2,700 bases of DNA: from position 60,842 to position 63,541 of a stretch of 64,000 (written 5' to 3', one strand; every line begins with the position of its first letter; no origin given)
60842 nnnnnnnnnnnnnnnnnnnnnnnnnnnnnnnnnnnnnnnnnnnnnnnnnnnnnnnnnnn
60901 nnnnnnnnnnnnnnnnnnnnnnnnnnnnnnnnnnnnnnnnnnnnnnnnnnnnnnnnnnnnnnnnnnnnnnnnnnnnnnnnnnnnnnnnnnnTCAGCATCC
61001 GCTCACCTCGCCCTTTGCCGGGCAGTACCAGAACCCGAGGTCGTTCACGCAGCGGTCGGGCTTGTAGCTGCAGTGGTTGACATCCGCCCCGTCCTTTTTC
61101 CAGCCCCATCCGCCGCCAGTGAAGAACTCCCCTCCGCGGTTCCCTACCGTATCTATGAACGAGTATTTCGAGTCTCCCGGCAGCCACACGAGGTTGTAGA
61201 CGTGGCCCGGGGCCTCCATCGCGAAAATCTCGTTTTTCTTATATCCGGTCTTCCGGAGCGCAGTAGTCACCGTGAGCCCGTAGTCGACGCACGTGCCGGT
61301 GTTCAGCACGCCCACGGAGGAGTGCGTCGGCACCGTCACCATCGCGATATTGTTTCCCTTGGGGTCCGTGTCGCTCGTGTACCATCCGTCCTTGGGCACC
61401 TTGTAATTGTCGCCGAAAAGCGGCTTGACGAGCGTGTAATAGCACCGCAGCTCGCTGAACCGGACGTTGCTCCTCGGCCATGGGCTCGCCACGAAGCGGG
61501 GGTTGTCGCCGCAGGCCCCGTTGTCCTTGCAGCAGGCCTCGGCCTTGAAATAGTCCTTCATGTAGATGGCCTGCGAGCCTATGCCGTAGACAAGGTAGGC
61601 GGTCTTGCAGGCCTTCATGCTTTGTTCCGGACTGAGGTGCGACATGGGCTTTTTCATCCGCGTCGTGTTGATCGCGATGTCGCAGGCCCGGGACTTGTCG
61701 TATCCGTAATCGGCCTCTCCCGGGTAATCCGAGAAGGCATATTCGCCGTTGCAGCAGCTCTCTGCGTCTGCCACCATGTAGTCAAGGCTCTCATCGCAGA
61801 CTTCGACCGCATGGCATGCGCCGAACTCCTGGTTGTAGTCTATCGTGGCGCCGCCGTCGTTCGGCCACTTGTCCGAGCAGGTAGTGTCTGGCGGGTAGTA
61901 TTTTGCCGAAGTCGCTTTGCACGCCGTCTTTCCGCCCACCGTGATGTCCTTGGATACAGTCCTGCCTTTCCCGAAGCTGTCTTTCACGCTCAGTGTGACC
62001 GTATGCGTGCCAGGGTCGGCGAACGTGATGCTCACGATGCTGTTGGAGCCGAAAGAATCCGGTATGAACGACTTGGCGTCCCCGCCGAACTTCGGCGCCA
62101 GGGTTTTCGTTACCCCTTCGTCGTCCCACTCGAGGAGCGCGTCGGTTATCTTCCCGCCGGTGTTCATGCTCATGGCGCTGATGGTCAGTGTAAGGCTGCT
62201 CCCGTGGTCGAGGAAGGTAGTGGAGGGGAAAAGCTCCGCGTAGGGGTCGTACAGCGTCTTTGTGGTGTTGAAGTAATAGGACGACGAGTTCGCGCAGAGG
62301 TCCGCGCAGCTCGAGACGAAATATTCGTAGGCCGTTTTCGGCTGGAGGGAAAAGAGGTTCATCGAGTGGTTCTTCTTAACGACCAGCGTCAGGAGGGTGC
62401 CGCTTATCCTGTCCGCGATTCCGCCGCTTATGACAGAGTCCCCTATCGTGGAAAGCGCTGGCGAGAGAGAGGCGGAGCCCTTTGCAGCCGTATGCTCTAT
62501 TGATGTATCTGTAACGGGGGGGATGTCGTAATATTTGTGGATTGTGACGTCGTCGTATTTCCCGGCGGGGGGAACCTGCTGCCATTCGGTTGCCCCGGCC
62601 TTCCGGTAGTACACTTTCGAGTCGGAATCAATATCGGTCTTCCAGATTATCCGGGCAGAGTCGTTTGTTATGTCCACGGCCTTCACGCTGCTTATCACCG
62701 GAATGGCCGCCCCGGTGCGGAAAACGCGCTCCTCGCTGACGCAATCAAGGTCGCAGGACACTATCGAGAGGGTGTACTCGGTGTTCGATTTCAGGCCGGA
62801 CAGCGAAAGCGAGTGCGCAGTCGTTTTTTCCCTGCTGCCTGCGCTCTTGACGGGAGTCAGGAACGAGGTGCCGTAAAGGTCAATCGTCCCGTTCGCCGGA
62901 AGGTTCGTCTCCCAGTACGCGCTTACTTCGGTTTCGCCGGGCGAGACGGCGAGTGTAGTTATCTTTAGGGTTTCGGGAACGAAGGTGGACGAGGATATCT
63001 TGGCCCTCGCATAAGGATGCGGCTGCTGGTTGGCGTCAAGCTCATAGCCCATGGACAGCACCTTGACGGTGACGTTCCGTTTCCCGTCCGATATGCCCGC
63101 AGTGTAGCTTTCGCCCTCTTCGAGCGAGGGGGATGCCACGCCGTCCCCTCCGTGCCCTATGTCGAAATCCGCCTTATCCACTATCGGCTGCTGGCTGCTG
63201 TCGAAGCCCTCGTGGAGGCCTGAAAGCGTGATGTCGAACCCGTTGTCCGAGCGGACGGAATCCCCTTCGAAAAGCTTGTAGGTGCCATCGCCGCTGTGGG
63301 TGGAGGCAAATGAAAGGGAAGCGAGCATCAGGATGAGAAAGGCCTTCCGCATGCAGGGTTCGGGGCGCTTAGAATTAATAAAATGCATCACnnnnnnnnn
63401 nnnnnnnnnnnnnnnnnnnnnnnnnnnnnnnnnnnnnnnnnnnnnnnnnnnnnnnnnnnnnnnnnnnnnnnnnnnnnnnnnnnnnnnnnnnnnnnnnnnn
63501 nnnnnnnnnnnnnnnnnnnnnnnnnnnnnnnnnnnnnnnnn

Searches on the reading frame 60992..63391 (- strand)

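Call 33: search_protein_families(library=pfam, proteins=[window:60992-63391:-], max_evalue=0.01)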
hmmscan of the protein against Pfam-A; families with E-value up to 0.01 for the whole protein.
window:60992-63391:- (799 aa): 4 families
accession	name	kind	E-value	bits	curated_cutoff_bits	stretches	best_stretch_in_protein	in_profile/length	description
PF16656.11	Pur_ac_phosph_N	-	1.2e-08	35.8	30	1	240-376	10-93/93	Purple acid Phosphatase, N-terminal domain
PF00801.26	PKD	-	0.00014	22.2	23.5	1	389-475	6-71/80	PKD domain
PF00041.27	fn3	-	0.00018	22.1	25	0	150-212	10-68/84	Fibronectin type III domain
PF18911.6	PKD_4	-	0.0015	19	27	1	451-484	50-84/85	PKD domain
